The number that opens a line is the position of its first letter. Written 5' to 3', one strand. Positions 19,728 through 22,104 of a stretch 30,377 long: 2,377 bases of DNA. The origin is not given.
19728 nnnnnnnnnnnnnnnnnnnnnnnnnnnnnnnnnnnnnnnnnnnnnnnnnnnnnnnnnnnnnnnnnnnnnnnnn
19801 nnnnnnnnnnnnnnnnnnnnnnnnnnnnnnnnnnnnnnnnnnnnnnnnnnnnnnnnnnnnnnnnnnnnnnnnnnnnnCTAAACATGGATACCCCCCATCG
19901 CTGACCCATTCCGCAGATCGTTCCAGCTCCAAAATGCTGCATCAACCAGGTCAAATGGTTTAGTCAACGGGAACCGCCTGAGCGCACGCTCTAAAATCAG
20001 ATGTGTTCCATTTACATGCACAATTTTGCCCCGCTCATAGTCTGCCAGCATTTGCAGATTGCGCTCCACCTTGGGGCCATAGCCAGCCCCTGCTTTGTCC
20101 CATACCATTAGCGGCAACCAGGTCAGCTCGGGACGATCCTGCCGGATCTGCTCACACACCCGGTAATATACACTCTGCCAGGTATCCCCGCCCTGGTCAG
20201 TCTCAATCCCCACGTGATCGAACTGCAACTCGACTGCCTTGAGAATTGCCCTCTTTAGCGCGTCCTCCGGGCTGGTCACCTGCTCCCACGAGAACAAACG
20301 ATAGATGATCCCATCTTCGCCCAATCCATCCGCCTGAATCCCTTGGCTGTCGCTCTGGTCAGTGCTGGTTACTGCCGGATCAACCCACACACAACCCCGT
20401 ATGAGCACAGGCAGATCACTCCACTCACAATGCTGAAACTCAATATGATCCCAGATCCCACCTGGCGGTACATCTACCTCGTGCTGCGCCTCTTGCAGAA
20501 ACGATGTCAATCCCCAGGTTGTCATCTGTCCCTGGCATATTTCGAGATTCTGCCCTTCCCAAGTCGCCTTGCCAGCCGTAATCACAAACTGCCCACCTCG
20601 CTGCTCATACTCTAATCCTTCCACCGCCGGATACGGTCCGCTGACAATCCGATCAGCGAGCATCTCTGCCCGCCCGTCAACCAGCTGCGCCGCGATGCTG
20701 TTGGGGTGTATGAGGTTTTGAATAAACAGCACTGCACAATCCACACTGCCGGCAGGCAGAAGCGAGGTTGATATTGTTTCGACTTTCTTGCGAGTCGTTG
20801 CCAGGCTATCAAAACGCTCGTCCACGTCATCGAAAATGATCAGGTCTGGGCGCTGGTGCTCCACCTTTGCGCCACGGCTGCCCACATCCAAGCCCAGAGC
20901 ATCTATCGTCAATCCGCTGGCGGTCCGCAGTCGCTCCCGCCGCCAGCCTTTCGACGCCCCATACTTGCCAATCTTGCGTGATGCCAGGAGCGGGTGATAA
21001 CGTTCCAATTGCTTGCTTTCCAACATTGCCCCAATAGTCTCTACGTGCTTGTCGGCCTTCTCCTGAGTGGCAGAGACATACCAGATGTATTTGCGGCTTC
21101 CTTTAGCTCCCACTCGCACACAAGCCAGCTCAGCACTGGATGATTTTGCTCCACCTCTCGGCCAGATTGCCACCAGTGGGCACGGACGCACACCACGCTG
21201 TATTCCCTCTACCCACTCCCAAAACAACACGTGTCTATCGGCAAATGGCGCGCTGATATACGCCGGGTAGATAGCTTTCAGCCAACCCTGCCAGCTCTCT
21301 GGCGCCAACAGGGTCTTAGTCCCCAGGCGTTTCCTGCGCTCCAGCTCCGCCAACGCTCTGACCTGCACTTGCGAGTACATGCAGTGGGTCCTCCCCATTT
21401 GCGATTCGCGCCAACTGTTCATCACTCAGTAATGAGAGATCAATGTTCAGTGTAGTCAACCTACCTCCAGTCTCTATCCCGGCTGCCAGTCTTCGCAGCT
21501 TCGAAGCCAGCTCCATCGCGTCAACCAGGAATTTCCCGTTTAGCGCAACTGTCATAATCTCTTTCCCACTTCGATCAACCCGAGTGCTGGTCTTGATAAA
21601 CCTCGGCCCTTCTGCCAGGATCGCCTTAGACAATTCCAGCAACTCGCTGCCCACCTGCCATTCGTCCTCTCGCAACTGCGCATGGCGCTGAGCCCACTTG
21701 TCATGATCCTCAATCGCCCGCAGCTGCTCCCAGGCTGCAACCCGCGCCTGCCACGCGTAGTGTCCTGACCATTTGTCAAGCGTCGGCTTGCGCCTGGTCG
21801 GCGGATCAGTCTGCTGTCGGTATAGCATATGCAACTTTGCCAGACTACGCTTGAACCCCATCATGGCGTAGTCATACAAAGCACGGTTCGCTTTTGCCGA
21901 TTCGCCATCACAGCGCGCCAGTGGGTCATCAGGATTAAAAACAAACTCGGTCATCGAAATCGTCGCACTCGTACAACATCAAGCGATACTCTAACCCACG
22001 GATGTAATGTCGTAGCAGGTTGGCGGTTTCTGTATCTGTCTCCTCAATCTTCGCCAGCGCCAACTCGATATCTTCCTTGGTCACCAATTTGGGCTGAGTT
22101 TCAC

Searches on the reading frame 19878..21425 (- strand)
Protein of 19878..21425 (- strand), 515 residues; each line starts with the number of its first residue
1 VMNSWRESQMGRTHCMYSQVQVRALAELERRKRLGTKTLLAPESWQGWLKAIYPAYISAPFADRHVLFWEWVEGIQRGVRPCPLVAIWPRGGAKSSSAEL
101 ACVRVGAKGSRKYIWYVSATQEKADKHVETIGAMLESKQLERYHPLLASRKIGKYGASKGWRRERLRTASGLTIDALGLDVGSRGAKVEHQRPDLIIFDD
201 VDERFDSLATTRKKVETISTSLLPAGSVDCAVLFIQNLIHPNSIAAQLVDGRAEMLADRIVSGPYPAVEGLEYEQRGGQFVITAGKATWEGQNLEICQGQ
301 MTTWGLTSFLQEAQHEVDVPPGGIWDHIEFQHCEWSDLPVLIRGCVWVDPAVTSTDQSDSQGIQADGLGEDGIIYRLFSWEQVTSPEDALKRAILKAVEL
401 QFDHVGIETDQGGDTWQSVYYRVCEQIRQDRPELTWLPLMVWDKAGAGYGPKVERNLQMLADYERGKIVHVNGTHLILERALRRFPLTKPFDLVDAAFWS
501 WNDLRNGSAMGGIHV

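Call 65: search_dna_similar(query=window:19878-21425:-, collection=phages, mode=protein, max_rows=12)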
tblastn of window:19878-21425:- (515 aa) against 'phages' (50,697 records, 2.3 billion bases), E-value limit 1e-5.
Records with a match: 27; places in all: 28; records where one place covers at least 80% of the query: 1.
Best place of each record, by identity: <60% 27.
By first word of the organism name: Porphyromonas 10; Bacillus 3; Streptomyces 2; Rhizobium 2; Ralstonia 2; Satellite 1; Microbacterium 1; Mushuvirus 1; Flavobacterium 1; Rhodobacter 1; and 3 more.
By host as written in the record: Bacillus alcalophilus CGMCC 1.3604 3; Rhizobium radiobacter P007 2; Streptomyces mirabilis NRRL B-2400 1; Microbacterium paraoxydans NRRL B-24275 1; Streptomyces toxytricini NRRL B-5426 1; Oscillospiraceae sp. ER4 1; Flavobacterium columnare NBRC 100251 = ATCC 23463 1; Rhodobacter capsulatus YW1 1; and 16 more.
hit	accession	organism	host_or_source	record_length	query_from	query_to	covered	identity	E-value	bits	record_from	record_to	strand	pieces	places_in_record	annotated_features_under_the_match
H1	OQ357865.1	Satellite phage MiniFlayer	Streptomyces mirabilis NRRL B-2400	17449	69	496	83%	23.6%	3e-12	76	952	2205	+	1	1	2: terminase large subunit | right and left terminal repeats are identical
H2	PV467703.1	Microbacterium phage Wyvern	Microbacterium paraoxydans NRRL B-24275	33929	105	496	76%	23.9%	1e-10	70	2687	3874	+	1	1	8: terminase large subunit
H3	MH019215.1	Streptomyces phage Yara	Streptomyces toxytricini NRRL B-5426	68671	87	427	66%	23.1%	4e-8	62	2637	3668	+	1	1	7: terminase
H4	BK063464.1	Mushuvirus mushu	Oscillospiraceae sp. ER4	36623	71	411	66%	22.4%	1e-5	55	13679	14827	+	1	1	terminase large subunit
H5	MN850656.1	Flavobacterium phage fF4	Flavobacterium columnare NBRC 100251 = ...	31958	37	333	58%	24.1%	2e-7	60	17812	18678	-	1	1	putative terminase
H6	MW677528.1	Rhodobacter phage RcWaterboi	Rhodobacter capsulatus YW1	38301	8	304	58%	22.3%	1e-6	57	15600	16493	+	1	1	30: terminase large subunit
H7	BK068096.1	Porphyromonas phage phage015a_SRR9217400mag3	Porphyromonas gingivalis ...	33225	46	317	53%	23.8%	8e-8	61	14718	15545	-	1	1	terminase LSU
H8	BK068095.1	Porphyromonas phage phage014a_Kyudai4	Porphyromonas gingivalis Kyuda-4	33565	46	317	53%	23.8%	8e-8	61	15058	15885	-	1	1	terminase LSU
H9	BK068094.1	Porphyromonas phage phage013a_WW2885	Porphyromonas gingivalis WW2885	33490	46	317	53%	23.8%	9e-8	61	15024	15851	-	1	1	terminase LSU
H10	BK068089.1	Porphyromonas phage phage006a_EM3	Porphyromonas gingivalis EM3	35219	46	317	53%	23.8%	1e-7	61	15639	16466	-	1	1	terminase LSU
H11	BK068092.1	Porphyromonas phage phage011a_WW2952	Porphyromonas gingivalis WW2952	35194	46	317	53%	23.8%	1e-7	61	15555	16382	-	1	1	terminase LSU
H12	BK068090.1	Porphyromonas phage phage008a_KCOM2797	Porphyromonas gingivalis KCOM 2797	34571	46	317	53%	23.6%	8e-8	61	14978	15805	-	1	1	terminase LSU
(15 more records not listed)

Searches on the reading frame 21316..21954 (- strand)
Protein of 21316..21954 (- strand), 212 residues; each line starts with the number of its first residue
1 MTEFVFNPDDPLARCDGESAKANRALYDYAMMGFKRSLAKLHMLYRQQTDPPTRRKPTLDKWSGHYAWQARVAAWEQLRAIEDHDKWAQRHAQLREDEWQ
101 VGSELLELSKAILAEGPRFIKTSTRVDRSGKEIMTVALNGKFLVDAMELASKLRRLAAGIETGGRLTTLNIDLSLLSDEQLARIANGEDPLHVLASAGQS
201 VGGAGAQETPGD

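Call 6: search_protein_families(library=phrogs, proteins=[window:21316-21954:-], max_evalue=0.01)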
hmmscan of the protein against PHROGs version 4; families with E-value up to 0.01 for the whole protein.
window:21316-21954:- (212 aa): 1 family
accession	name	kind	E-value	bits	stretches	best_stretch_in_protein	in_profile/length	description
phrog_6299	-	head and packaging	7.6e-10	40.1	1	11-123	9-115/193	terminase small subunit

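Call 7: search_protein_families(library=pfam, proteins=[window:21316-21954:-], max_evalue=0.01)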
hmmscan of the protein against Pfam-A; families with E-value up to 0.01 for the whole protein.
window:21316-21954:- (212 aa): 0 families
